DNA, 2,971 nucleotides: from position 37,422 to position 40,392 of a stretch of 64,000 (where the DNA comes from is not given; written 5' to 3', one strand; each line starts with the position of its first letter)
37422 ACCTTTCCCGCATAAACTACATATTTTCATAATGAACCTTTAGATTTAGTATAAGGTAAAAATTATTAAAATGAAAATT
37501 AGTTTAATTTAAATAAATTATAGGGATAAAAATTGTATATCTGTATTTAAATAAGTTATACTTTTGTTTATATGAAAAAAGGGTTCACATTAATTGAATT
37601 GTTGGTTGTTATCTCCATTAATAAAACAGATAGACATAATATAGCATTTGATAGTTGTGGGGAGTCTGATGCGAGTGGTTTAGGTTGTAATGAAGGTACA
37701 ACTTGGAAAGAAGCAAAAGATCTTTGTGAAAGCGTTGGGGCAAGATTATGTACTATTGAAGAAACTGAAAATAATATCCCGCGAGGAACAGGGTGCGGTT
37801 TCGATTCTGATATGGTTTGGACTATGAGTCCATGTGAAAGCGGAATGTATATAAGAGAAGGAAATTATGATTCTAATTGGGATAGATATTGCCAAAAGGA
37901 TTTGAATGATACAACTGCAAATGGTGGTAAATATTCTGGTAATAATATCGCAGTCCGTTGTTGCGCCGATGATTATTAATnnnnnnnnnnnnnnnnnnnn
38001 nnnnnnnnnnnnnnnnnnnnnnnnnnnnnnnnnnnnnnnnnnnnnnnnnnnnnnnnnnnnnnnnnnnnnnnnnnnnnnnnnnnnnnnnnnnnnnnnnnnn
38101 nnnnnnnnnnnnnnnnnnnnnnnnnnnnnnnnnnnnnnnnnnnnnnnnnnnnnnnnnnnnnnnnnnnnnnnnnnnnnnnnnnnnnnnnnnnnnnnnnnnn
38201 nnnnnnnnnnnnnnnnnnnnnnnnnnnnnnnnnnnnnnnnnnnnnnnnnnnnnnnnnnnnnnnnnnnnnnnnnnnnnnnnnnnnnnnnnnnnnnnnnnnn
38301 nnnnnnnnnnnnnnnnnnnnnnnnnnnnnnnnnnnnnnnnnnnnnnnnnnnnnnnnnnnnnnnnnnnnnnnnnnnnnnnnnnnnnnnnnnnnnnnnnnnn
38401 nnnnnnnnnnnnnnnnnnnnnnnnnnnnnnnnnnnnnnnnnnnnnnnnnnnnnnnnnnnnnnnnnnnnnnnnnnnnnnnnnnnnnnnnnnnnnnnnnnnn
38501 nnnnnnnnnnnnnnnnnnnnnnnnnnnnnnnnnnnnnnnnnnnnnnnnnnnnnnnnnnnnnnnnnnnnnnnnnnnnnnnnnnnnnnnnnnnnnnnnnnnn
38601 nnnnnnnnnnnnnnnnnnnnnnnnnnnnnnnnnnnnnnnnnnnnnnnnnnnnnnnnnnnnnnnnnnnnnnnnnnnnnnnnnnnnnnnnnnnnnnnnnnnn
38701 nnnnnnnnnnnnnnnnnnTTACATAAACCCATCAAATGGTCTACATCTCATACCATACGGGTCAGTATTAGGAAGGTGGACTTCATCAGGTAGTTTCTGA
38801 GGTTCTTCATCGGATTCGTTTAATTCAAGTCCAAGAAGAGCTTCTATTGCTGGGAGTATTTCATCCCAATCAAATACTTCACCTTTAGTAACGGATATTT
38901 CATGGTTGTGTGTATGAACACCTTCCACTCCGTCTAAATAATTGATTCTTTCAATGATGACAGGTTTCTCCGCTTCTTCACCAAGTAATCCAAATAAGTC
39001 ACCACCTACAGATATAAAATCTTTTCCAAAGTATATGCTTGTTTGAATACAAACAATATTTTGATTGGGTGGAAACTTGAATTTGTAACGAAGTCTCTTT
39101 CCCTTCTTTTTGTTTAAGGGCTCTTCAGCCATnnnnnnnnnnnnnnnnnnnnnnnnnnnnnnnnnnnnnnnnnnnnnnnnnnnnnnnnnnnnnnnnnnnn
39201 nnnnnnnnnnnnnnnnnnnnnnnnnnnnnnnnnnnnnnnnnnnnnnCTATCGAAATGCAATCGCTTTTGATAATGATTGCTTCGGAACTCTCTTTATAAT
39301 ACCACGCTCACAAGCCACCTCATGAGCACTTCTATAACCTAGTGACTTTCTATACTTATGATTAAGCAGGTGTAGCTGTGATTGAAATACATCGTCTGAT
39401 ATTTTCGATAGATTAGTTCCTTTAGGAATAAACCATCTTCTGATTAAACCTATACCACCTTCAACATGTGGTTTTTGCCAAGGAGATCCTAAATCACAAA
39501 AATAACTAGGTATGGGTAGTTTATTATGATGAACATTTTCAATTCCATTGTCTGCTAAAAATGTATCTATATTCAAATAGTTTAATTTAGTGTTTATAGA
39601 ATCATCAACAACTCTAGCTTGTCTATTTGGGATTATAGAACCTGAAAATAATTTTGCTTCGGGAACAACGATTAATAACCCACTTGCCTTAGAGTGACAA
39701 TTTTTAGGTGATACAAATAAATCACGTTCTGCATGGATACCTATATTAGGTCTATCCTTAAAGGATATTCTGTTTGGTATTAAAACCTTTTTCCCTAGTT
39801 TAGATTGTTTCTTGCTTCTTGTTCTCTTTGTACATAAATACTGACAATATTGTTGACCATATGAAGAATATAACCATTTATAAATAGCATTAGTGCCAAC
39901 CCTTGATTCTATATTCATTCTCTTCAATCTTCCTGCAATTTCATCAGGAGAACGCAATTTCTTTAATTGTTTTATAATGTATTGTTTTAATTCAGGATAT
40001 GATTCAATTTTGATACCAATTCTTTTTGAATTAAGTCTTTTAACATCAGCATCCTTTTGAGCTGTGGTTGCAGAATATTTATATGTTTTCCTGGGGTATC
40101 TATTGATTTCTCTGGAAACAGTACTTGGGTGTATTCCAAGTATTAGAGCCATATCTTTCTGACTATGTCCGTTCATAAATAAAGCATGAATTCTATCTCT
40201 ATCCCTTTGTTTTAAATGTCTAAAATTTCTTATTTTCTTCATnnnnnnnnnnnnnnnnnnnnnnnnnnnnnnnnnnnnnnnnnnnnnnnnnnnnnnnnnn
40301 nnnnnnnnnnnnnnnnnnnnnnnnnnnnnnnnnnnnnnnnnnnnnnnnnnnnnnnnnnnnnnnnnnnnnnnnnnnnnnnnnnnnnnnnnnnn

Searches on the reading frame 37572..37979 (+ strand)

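Call 59: search_protein_families(library=pfam, proteins=[window:37572-37979:+], max_evalue=0.01)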
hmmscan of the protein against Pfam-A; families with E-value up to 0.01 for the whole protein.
window:37572-37979:+ (135 aa): 1 family
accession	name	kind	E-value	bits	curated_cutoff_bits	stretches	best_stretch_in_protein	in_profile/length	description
PF07963.17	N_methyl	-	3.7e-05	23.5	21.2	1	2-16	4-18/27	Prokaryotic N-terminal methylation motif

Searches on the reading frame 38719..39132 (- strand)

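Call 59: search_protein_families(library=pfam, proteins=[window:38719-39132:-], max_evalue=0.01)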
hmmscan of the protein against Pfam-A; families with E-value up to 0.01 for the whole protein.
window:38719-39132:- (137 aa): 1 family
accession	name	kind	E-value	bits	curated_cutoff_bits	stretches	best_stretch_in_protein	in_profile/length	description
PF08712.16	Nfu_N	-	2.4e-07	31.1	27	1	52-101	33-82/88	Scaffold protein Nfu/NifU N terminal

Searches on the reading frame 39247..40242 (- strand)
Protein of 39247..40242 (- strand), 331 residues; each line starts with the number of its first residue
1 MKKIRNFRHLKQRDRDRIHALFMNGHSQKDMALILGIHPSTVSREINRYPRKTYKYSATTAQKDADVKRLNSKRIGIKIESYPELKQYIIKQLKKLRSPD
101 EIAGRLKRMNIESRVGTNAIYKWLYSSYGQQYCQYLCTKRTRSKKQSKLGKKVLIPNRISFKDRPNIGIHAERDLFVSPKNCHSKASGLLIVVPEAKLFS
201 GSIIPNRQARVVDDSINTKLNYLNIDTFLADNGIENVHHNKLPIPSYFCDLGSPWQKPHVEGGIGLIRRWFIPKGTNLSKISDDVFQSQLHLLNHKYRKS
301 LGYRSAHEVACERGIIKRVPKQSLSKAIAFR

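Call 59: search_protein_families(library=pfam, proteins=[window:39247-40242:-], max_evalue=0.01)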
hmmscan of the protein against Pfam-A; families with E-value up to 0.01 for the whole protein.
window:39247-40242:- (331 aa): 6 families
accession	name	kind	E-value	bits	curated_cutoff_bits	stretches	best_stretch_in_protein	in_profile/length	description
PF13936.12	HTH_38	-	1e-09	38.4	27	1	7-48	2-43/44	Helix-turn-helix domain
PF13384.12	HTH_23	-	0.00013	22.1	24.6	1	17-49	7-41/50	Homeodomain-like domain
PF13518.12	HTH_28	-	0.00065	20.2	25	1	23-49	10-36/52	Helix-turn-helix domain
PF08281.18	Sigma70_r4_2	-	0.0027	17.8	25.7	1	9-48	10-49/54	Sigma-70, region 4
PF13542.12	HTH_Tnp_ISL3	-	0.0061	16.4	27.4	0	25-49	27-50/51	Helix-turn-helix domain of transposase family ISL3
PF13545.12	HTH_Crp_2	-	0.0095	16.3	27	0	26-48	23-45/70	Crp-like helix-turn-helix domain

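Call 85: search_protein_families(library=ncbifam, proteins=[window:39247-40242:-], max_evalue=0.01)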
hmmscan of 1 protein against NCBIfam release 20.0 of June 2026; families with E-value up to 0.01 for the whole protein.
window:39247-40242:- (331 aa): 4 families
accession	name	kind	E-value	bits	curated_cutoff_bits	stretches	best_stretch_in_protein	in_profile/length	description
NF033563.0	transpos_IS30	equivalog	5.9e-33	114.7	80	1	40-299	1-267/267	IS30 family transposase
NF033546.1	transpos_IS21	equivalog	1.4e-06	28.1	160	1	248-314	218-287/294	IS21 family transposase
TIGR02937.1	sigma70-ECF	superfamily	0.00047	19.8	42.9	0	8-48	116-156/165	sigma-70 family RNA polymerase sigma factor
NF005644.0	PRK07408.1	subfamily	0.0014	18.4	261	1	7-48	203-244/258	RNA polymerase sigma factor SigF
